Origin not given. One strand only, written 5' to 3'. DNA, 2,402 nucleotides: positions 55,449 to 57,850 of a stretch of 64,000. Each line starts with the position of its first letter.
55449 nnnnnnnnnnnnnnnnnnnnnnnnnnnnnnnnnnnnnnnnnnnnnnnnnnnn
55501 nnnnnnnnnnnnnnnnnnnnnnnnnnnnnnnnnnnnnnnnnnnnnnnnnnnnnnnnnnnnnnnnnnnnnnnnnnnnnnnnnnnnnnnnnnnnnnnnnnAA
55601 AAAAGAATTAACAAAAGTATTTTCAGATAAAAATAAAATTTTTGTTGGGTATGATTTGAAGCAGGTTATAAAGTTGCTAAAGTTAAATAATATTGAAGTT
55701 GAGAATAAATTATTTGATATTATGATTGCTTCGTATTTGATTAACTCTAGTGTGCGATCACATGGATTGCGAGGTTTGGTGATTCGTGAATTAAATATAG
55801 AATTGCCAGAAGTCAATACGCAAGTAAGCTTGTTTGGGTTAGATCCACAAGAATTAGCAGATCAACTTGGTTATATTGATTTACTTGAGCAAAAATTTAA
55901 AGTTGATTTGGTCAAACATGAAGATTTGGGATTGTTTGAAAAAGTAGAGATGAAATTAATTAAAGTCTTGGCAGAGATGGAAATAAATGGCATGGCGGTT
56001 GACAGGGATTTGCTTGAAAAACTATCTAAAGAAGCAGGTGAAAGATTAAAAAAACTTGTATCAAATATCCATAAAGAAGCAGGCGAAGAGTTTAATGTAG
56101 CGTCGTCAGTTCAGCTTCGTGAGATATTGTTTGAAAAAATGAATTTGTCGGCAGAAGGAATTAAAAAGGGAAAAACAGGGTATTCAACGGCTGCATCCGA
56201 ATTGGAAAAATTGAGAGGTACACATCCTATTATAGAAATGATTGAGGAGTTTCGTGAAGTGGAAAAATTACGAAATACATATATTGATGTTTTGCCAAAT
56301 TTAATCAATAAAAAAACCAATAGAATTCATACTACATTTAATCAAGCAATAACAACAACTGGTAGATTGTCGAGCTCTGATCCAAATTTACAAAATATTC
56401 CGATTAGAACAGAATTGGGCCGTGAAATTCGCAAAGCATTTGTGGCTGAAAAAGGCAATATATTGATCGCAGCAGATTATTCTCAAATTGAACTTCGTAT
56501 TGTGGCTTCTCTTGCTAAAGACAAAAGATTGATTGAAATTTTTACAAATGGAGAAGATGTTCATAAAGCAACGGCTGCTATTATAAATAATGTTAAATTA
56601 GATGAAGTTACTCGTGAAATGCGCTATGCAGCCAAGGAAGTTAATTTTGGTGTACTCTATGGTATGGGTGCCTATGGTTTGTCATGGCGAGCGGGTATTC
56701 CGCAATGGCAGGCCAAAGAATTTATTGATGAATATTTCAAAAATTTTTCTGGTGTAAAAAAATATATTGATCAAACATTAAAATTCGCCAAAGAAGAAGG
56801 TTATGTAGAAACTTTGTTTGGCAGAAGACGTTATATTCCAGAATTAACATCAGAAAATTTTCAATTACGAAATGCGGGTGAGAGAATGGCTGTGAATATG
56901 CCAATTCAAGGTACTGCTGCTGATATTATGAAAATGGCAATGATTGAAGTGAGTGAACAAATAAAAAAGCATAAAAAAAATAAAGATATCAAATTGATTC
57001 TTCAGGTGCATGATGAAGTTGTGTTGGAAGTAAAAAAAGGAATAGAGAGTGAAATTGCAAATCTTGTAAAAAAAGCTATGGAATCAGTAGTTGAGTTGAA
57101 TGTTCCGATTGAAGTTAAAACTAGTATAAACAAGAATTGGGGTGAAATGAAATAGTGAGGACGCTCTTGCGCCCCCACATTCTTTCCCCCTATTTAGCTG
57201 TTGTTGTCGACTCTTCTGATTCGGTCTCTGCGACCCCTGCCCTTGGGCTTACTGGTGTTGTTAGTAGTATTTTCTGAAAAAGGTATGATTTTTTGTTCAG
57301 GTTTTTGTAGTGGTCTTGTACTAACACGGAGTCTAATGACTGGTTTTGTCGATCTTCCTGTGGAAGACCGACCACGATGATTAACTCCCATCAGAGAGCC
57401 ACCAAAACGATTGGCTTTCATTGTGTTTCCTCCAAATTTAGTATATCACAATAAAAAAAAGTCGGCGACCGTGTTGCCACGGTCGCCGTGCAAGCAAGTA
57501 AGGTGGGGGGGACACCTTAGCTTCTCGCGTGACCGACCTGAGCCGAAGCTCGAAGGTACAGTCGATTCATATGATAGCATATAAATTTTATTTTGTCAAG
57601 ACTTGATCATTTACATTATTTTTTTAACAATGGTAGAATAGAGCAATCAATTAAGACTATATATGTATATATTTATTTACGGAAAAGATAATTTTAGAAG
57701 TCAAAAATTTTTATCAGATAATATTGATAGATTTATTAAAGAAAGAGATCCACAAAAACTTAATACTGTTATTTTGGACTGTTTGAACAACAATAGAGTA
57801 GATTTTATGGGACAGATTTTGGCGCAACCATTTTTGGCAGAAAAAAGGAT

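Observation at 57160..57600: GC-rich island after polA: roughly 110-nt sRNA bounded by a promoter and terminator, plus an RBS-led Arg/Gly-rich 75-aa ORF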

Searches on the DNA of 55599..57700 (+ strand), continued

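Call 36: search_rna_families(source=L027, start=6560, end=7390, threshold=evalue, max_evalue=5, show_alignments=2)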
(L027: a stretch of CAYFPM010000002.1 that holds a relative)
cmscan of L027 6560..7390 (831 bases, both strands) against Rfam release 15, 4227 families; matches with E-value up to 5: 12.
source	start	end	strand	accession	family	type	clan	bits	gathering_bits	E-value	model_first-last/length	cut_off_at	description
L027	7048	7122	+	RF00741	mir-378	Gene; miRNA;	-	23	80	0.052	1-66/66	no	mir-378 microRNA precursor family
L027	6970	7038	+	RF02064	STnc370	Gene; sRNA;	-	22.3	54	3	1-71/71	no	Enterobacterial sRNA STnc370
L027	6971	7030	-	RF02064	STnc370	Gene; sRNA;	-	21.8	54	3.7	1-71/71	no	Enterobacterial sRNA STnc370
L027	6655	6726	+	RF04313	aspC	Cis-reg;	-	20.1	100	2.6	1-124/124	no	aspC ncRNA motif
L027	6748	6819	-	RF03834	mir-3173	Gene; miRNA;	-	19.8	84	1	1-80/80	no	mir-3173 microRNA precursor family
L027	6973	7053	-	RF01770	rimP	Cis-reg; leader;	-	19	47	2.3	1-102/102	no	Gammaprotebacteria rimP leader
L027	7196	7264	-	RF02424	Bp2_287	Gene; sRNA;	-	17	70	0.23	1-174/174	no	Burkholderia sRNA Bp2_Cand287_SIPHT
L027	6744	6823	-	RF04251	MIR5070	Gene; miRNA;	CL00139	16.6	100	4.3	1-116/116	no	MIR5070 microRNA precursor family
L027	7016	7130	-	RF02493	Gl_U4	Gene; snRNA; splicing;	-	16.3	100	2.3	1-95/95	no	Giardia U4 spliceosomal RNA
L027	6987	7061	-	RF02621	BSnc120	Gene; sRNA;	-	15.3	114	3.4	1-88/88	no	Brucella sRNA 120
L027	7250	7332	-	RF01051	c-di-GMP-I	Cis-reg; riboswitch;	CL00126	14.6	35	4.9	1-87/87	no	c-di-GMP-I riboswitch aptamer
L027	6759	6878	+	RF00264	SNORA64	Gene; snRNA; snoRNA; HACA-box;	CL00041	13.8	35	4.1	1-133/133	no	Small nucleolar RNA SNORA64/SNORA10 family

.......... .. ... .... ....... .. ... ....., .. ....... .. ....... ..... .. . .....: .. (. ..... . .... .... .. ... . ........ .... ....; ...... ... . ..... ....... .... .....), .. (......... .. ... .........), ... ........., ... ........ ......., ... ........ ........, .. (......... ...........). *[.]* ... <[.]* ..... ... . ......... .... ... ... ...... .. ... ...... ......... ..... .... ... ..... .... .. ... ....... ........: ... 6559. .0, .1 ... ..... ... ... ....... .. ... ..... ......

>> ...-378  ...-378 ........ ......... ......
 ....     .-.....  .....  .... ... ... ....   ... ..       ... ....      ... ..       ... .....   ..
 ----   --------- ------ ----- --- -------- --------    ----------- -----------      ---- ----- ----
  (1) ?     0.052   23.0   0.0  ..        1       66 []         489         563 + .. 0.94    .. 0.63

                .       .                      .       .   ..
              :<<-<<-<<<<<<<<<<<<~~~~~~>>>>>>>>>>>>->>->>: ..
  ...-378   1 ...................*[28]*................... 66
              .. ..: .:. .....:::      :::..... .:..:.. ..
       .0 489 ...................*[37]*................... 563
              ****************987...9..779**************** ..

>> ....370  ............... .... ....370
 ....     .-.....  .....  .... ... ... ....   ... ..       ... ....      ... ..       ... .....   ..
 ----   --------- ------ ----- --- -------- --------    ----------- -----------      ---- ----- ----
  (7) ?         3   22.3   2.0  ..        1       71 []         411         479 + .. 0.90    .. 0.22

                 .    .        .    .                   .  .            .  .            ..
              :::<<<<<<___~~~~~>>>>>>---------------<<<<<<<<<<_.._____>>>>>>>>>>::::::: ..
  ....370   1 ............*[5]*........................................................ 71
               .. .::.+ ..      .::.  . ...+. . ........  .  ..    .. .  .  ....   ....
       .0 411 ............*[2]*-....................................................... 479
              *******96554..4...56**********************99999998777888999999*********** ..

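Call 53: build_rna_model(alignment_id=A3, structure=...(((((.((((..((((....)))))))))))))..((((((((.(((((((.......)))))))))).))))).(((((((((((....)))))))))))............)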
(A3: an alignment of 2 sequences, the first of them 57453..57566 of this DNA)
Model R1 built from alignment A3 (2 sequences, 116 columns); structure: as given.
model positions 116; base pairs 39; branch points 2; effective number of sequences 0.6; information 0.59 bits per position. Calibrated on 0.2 Mb of random sequence (short: E-values are rough).
structure used (alignment columns):
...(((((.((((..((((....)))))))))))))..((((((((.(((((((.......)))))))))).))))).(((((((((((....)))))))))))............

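Call 54: search_with_rna_model(model_id=R1, sources=[window, L011, L012, L013, L014, L015, L016, L017, L018, L019, L020, L021, L022, L023, L024, L025, L026, L027, L028, L029, L030, L031, L032, L033, L034, L035, L036, L037, L038, L039, L040, L041, L042, L043, L044, L045, L046, L047, L048, L049, L050, L058, L091, L093, L094, L095], max_evalue=10, show_alignments=3)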
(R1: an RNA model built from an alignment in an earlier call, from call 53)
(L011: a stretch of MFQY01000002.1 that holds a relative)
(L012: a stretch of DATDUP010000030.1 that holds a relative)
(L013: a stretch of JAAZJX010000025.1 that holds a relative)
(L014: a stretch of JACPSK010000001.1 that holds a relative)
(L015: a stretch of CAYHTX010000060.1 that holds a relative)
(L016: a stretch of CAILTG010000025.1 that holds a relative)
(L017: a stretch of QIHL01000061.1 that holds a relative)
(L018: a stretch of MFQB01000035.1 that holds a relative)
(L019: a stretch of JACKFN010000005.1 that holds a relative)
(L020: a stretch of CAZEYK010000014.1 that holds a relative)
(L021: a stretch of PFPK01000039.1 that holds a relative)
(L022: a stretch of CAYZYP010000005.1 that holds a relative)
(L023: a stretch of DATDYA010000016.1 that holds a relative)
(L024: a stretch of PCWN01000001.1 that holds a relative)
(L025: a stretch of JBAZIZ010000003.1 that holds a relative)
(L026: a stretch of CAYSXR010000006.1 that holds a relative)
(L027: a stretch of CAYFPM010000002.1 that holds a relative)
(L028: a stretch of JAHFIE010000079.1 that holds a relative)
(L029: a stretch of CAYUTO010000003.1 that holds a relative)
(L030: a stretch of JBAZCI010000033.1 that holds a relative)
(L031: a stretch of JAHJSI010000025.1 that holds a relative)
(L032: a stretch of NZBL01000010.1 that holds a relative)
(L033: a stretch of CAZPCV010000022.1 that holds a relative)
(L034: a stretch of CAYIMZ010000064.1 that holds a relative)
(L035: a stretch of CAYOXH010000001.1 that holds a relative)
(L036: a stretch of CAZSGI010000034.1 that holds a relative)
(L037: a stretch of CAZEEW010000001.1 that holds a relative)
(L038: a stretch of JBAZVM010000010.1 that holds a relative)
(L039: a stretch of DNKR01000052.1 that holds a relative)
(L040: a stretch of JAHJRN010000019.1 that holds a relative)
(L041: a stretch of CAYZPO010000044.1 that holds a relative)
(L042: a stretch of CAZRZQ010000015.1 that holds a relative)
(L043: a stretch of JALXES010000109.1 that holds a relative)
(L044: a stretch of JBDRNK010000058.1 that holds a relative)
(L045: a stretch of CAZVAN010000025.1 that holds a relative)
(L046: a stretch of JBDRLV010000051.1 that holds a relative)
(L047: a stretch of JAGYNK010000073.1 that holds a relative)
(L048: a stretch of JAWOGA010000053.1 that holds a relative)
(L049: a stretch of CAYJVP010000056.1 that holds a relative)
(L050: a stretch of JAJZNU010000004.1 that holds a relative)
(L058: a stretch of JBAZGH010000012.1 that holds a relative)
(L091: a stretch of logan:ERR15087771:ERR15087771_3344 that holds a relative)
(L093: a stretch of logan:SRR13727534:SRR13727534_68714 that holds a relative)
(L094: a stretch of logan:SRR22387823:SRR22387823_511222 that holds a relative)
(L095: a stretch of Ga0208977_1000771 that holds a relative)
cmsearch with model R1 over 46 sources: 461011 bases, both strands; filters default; matches with E-value up to 10: 4.
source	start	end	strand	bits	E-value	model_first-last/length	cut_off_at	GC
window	57451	57566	-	145.6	5.7e-37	1-116/116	no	0.57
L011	6931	7050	-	20.6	0.0051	1-116/116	no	0.57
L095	13729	13848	-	20.6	0.0051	1-116/116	no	0.57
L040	1496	1599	+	9.7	4.6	1-116/116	no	0.63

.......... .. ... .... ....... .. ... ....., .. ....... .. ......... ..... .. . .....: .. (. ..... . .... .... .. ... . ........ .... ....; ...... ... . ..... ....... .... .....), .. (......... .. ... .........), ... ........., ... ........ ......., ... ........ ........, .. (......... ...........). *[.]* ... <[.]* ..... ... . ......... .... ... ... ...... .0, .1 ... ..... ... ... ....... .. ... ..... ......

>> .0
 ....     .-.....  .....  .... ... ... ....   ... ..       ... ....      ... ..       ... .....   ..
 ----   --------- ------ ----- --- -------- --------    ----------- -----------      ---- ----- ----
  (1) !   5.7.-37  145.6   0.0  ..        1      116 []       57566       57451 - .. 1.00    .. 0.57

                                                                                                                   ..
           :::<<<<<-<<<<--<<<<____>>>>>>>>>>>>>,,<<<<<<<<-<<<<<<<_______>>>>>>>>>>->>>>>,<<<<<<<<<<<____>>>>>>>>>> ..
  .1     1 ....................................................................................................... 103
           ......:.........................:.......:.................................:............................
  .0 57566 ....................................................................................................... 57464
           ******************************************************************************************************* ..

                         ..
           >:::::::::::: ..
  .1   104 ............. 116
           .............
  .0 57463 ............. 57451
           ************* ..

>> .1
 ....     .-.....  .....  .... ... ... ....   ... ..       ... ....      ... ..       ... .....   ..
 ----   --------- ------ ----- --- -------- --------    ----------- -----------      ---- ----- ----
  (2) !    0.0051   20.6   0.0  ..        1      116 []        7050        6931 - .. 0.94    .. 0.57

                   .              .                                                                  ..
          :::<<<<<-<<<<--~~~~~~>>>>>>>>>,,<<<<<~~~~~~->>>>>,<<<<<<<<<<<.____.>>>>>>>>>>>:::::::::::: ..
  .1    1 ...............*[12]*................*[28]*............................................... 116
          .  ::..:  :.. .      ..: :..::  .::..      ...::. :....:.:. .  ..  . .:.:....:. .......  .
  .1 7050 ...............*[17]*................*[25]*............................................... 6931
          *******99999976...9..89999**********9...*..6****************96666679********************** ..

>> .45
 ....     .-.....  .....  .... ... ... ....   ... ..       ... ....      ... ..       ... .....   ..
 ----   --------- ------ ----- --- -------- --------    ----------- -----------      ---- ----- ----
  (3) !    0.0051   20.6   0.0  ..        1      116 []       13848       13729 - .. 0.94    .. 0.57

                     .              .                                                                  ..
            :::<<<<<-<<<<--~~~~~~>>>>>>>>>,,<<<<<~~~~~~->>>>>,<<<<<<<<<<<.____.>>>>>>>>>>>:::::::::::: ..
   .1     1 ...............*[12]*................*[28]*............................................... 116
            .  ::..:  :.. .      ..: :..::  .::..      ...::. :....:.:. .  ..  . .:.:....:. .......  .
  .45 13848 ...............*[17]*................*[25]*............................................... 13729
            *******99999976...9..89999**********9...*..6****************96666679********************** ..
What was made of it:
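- The hit is full length at 20.6 bits with E about 0.005 (call 54).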

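Call 55: search_with_rna_model(model_id=R1, sources=[window, L011], max_evalue=1, make_alignment=true)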
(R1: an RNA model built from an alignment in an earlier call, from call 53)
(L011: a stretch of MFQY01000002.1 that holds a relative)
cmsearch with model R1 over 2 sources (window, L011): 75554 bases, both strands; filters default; matches with E-value up to 1: 2.
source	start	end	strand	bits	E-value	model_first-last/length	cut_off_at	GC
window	57451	57566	-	145.6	9.4e-38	1-116/116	no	0.57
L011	6931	7050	-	20.6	0.00084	1-116/116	no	0.57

Alignment A4: 2 matches aligned to the model, 160 columns, each read 5' to 3' on its own strand. Consensus structure (alignment columns), stored with it:
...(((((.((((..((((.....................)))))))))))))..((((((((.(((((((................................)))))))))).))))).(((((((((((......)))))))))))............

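Call 71: search_dna_similar(query=window:57150-57610:-, collection=phages, mode=distant, max_evalue=0.01, max_rows=5)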
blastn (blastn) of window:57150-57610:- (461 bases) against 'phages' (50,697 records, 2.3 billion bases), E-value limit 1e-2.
No match.
